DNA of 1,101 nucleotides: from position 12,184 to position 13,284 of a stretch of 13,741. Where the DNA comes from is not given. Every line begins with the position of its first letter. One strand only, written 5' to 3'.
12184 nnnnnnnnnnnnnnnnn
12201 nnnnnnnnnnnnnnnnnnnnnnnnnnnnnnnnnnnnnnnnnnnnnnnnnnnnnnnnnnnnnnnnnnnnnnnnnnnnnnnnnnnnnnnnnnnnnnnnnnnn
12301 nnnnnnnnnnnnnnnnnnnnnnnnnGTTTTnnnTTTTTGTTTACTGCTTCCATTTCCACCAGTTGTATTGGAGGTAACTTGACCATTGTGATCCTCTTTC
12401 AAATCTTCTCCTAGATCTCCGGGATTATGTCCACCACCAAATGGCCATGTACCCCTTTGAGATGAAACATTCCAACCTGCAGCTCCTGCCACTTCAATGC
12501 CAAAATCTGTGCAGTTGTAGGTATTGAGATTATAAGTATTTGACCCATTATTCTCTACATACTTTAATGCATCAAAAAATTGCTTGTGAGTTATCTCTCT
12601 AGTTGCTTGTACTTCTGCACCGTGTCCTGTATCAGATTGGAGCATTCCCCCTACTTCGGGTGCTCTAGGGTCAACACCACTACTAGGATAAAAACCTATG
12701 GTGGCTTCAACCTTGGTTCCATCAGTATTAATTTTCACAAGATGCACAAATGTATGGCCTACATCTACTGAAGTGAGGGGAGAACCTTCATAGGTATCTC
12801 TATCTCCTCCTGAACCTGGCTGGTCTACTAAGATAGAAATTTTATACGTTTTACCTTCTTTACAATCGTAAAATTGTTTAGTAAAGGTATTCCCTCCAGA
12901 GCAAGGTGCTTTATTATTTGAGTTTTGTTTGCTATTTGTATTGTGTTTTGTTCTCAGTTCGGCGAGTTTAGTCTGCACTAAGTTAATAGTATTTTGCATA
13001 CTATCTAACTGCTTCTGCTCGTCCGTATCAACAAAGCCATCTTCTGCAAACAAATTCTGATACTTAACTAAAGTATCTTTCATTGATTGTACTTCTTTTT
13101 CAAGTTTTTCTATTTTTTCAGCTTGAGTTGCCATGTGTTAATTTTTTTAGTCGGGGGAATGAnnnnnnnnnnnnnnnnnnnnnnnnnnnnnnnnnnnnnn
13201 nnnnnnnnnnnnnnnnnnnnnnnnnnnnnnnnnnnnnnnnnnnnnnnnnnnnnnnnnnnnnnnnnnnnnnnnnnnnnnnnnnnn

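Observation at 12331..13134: Cytoplasmic coiled-coil protein fused to a PPPDE/DeSI-type deubiquitinase-like cysteine peptidase, followed 5 nt later by a lipoprotein gene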

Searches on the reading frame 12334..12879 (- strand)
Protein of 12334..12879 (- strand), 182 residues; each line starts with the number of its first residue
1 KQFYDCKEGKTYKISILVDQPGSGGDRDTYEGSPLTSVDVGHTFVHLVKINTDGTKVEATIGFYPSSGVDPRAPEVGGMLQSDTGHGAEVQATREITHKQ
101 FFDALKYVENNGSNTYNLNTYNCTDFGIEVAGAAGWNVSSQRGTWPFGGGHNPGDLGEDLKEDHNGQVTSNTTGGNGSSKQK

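Call 32: search_protein_families(library=pfam, alignment_id=A2, max_evalue=1)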
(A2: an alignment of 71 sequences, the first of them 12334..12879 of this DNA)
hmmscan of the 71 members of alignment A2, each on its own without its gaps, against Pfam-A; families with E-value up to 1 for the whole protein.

A. member 1, window:12334-12879:- (182 aa): 0 families

B. families by the number of members that match (of 71 scanned): 62 families (the first 25 are shown)
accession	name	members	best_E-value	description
PF05903.20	Peptidase_C97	10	0.0012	PPPDE putative peptidase domain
PF13387.12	Lnb_N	9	0.041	Lnb N-terminal periplasmic domain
PF25218.1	TseH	2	0.014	Type VI secretion system effector TseH-like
PF16044.11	DUF4796_C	2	0.019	DUF4796 C-terminal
PF14551.11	MCM_N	2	0.051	MCM N-terminal domain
PF13699.11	eCIS_core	1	4.2e-29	eCIS core domain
PF03527.20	RHS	1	4.5e-12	RHS protein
PF00041.27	fn3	1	3e-10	Fibronectin type III domain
PF16656.11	Pur_ac_phosph_N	1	0.00032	Purple acid Phosphatase, N-terminal domain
PF03961.19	FapA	1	0.0023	Flagellar Assembly Protein A beta solenoid domain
PF00804.31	Syntaxin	1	0.0047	Syntaxin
PF22615.1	IPMS_D2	1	0.0049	Alpha-isopropylmalate synthase, post-catalytic domain-like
PF04970.19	LRAT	1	0.014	Lecithin retinol acyltransferase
PF04912.19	Dynamitin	1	0.017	Dynamitin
PF05335.18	DUF745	1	0.022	Protein of unknown function (DUF745)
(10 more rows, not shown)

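Call 34: predict_structure(alignment_id=A2)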
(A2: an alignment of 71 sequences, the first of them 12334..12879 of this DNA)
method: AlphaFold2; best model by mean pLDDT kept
length: 182 residues; sequences in the alignment: 71
mean_pLDDT: 93.6   pTM: 0.89
mean pLDDT of the five models: 93.6, 93.3, 93.2, 92.9, 92.7
residues with pLDDT >= 90: 164; 70-90: 6; 50-70: 3; < 50: 9
segments of 3 or more residues with pLDDT < 50: 174-182
pLDDT, mean of each block of 10 residues (from residue 1): 94 98 96 91 98 98 97 98 96 98 98 98 99 98 97 98 94 49 36
secondary structure, 60 per line:
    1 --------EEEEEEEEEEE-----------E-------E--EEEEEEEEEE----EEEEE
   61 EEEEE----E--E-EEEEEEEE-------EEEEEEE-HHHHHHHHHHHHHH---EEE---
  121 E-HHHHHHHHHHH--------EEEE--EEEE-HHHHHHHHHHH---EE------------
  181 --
elements in order: E9-19 E42-51 E56-65 E75-82 E90-96 H98-111 E115-117 H123-133 E142-145 E148-151 H153-163

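Call 39: find_related_loci(query=A3, collection=genome_contigs, flank=6000)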
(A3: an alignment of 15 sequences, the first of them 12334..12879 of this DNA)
Query A3 (182 aa) in genome_contigs; peptide patterns used: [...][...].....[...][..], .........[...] (x = any residue, [..] = any of these).
456 stretches matched a pattern; 111 encode a relative of the query (tblastn E <= 1e-3); the best 80 are kept; 80 distinct loci.
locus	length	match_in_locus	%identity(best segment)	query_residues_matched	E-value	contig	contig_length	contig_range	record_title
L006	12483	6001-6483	51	1-162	2e-45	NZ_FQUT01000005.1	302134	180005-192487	Chryseobacterium arachidis strain DSM 27619, whole genome shotgun sequence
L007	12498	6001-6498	49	1-168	6e-44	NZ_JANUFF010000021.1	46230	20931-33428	Chryseobacterium sp. JUb7 Ga0480634_21, whole genome shotgun sequence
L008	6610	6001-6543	47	2-181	6e-40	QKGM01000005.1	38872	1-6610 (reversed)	MAG: Bacteroidetes bacterium isolate SZUA-528 scaffold_1904, whole genome shotgun sequence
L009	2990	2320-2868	41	1-163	1e-35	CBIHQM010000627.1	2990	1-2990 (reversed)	MAG TPA_asm: uncultured Chryseolinea sp. isolate SRR18156213_binner12_Refined_19 genome assembly, contig: ERZ27336873.20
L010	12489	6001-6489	37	3-169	3e-29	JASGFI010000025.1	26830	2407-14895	MAG: Edaphocola sp. isolate 1H202 JMF-2111-06-0001.hyb.bin.202_24, whole genome shotgun sequence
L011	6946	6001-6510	35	3-175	4e-29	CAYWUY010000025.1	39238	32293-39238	MAG TPA_asm: uncultured Flavipsychrobacter sp. isolate SRP285395_co2_134 genome assembly, contig: NODE_1559_length_39238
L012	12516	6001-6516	32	3-175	7e-28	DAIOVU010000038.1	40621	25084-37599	MAG TPA_asm: Sediminibacterium sp. isolate CTOTU24846 NODE_122_length_40621_cov_9.910960, whole genome shotgun sequence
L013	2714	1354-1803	37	4-162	1e-28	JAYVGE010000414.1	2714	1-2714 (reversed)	MAG: Flavobacterium sp. isolate GL45_UP_metabinner_16_sub GL45_UP_metabinner_16_sub_413, whole genome shotgun sequence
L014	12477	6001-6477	35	3-162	7e-29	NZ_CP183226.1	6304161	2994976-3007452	Mucilaginibacter sp. SP1R1 chromosome, complete genome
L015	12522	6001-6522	39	1-181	1e-28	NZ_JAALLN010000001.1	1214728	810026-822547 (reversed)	Flavobacterium poyangense strain JXAS1 L12_scaffold1, whole genome shotgun sequence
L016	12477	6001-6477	37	3-162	1e-28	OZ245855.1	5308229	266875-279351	MAG: Edaphocola sp. isolate 1f5b9413-bed3-4992-be37-aea10cfaa3c7 genome assembly, chromosome: 1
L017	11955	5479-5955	35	3-162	3e-28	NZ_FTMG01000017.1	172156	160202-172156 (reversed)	Mucilaginibacter lappiensis strain ATCC BAA-1855, whole genome shotgun sequence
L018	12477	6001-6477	36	3-162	6e-28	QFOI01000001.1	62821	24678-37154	MAG: Pseudopedobacter saltans isolate S2_009_000_R2_76 S2_009_000_R2_scaffold_382, whole genome shotgun sequence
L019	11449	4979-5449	35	3-160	8e-28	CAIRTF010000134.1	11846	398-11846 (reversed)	MAG: uncultured Chitinophagaceae bacterium isolate VK_bin-2746 genome assembly, contig: bin-2746:134/217, whole genome s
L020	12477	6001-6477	36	3-162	9e-28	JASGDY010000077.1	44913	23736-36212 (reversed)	MAG: Chitinophagaceae bacterium isolate 5M038 JMF-2106-05-0005A.bin.38_76, whole genome shotgun sequence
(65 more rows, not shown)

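Call 63: search_solved_structures(query=A7, max_evalue=10, show_alignments=4)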
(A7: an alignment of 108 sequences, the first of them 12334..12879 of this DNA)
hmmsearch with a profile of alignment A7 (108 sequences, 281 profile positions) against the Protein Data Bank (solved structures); distinct sequences matched with E-value up to 10: 3.
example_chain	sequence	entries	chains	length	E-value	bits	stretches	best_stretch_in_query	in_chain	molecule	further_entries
6v98_A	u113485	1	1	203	0.052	15.9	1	204-226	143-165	Cysteine hydrolase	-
6ywe_a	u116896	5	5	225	0.13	14.6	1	178-224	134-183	Related to ribosomal protein YmL20, mitochondrial | 60S ribosomal protein L20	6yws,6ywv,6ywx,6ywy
3ebq_A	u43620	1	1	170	1.4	11.2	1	183-230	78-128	MOLECULE: PPPDE1 (PERMUTED PAPAIN FOLD PEPTIDASES OF DSRNA VIRUSES AND EUKARYOTES 1), UPF0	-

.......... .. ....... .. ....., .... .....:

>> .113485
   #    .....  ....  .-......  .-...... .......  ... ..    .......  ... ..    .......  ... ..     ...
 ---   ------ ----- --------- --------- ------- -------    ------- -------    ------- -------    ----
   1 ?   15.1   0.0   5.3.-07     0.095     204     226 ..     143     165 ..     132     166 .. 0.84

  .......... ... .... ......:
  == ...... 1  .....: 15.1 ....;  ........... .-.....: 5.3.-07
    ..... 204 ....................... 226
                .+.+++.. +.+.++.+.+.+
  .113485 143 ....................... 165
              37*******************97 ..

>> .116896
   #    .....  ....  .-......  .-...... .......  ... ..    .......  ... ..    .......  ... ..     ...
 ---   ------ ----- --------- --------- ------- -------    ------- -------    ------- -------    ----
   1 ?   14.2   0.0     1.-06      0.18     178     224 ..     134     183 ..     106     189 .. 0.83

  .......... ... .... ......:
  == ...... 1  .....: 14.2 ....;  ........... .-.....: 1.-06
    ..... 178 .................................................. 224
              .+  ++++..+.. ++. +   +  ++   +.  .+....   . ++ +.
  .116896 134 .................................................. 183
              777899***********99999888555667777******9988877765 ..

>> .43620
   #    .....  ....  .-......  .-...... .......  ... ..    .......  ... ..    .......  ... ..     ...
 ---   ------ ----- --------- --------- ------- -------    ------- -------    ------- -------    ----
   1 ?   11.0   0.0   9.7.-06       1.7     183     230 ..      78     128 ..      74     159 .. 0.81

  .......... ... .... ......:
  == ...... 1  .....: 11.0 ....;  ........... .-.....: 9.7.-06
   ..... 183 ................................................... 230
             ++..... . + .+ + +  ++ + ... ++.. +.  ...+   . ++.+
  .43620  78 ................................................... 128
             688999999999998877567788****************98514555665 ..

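Call 85: fold_search(model_id=the predicted structure, library=pdb)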
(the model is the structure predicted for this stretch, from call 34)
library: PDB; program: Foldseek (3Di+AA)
matches with E <= 10: 711; with E <= 0.001: 0
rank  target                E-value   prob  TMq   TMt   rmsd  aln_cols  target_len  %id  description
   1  9qc8_A                1.1e-01  0.13  0.17  0.04  14.9       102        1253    7  BoNT-NTNH-HA70 complex from Clostridium botulinum Serotype B1 (released 2025-09-10)
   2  7raw                  1.4e-01  0.11  0.16  0.13  19.2       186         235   10  Domain 1 of Starch adherence system protein 20 (Sas20) from Ruminococcus bromii (released 2022-04-13)
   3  1wue_B                1.9e-01  0.89  0.19  0.10   5.3        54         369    7  Crystal structure of protein GI:29375081, unknown member of enolase superfamily from enterococcus faecalis V583 (released 2004-12-21)
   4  1wue_A                1.9e-01  0.89  0.19  0.10   5.3        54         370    7  Crystal structure of protein GI:29375081, unknown member of enolase superfamily from enterococcus faecalis V583 (released 2004-12-21)
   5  4h1z_D                1.9e-01  0.75  0.20  0.10   5.9        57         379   10  Crystal structure of putative isomerase from Sinorhizobium meliloti, open loop conformation (target EFI-502104) (released 2012-09-26)
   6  4dn1_A                2.0e-01  0.72  0.19  0.09   8.1        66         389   14  Crystal structure of an ENOLASE (mandelate racemase subgroup member) from Agrobacterium tumefaciens (target EFI-502088 (released 2012-03-07)
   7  2nql_A                2.0e-01  0.69  0.19  0.09   7.8        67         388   15  Crystal structure of a member of the enolase superfamily from Agrobacterium tumefaciens (released 2006-11-14)
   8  1wuf_A                2.1e-01  0.82  0.21  0.11   5.0        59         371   10  Crystal structure of protein GI:16801725, member of Enolase superfamily from Listeria innocua Clip11262 (released 2004-12-21)
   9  4h1z_A                2.2e-01  0.69  0.19  0.11   5.1        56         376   14  Crystal structure of putative isomerase from Sinorhizobium meliloti, open loop conformation (target EFI-502104) (released 2012-09-26)
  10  5fjr_A                2.2e-01  0.18  0.15  0.08   6.5        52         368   10  N-acyl amino acid racemase from Amycolatopsis sp. Ts-1-60: Q26A M50I G291D F323Y mutant in complex with N-acetyl napth (released 2016-11-16)
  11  7rft_A                2.5e-01  0.30  0.19  0.15  17.4       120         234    8  Domain 1 of Starch adherence system protein 20 (Sas20) from Ruminococcus bromii with maltotriose (released 2022-04-13)
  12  3qld_A                2.5e-01  0.28  0.15  0.09   5.7        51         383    4  Structure of Probable Mandelate Racemase (AaLAA1DRAFT_2112) from Alicyclobacillus Acidocaldarius (released 2011-04-27)
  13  7x7z_D                2.6e-01  0.10  0.18  0.20  11.0       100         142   12  The crystal structure of 2+2/4+2 cyclase PloI4 (released 2023-02-08)
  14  4h1z_F                2.8e-01  0.69  0.19  0.10   4.8        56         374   14  Crystal structure of putative isomerase from Sinorhizobium meliloti, open loop conformation (target EFI-502104) (released 2012-09-26)
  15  4h1z_B                2.8e-01  0.63  0.19  0.09   6.9        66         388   14  Crystal structure of putative isomerase from Sinorhizobium meliloti, open loop conformation (target EFI-502104) (released 2012-09-26)
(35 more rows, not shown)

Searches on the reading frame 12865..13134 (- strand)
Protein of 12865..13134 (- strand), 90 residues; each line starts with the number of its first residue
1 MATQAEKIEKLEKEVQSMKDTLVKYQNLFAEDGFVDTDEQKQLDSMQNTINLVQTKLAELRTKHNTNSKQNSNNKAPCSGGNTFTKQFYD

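Call 25: find_homologous_proteins(query=window:12865-13134:-, max_evalue=0.01)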
Query seq(90 aa) (90 aa): 3 proteins with E <= 0.01 among 5 candidates.
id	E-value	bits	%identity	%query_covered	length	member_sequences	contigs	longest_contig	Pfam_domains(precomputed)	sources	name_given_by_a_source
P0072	3.0e-18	83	62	82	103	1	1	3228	-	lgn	-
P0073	3.4e-18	83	58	89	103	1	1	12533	-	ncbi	ncbi:MAG: hypothetical protein AB8E82_19955 [Aureispira sp.]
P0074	1.3e-17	81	66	74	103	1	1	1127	-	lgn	-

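Call 53: find_encoding_contigs(protein=P0073, flank=10000, max_places=3)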
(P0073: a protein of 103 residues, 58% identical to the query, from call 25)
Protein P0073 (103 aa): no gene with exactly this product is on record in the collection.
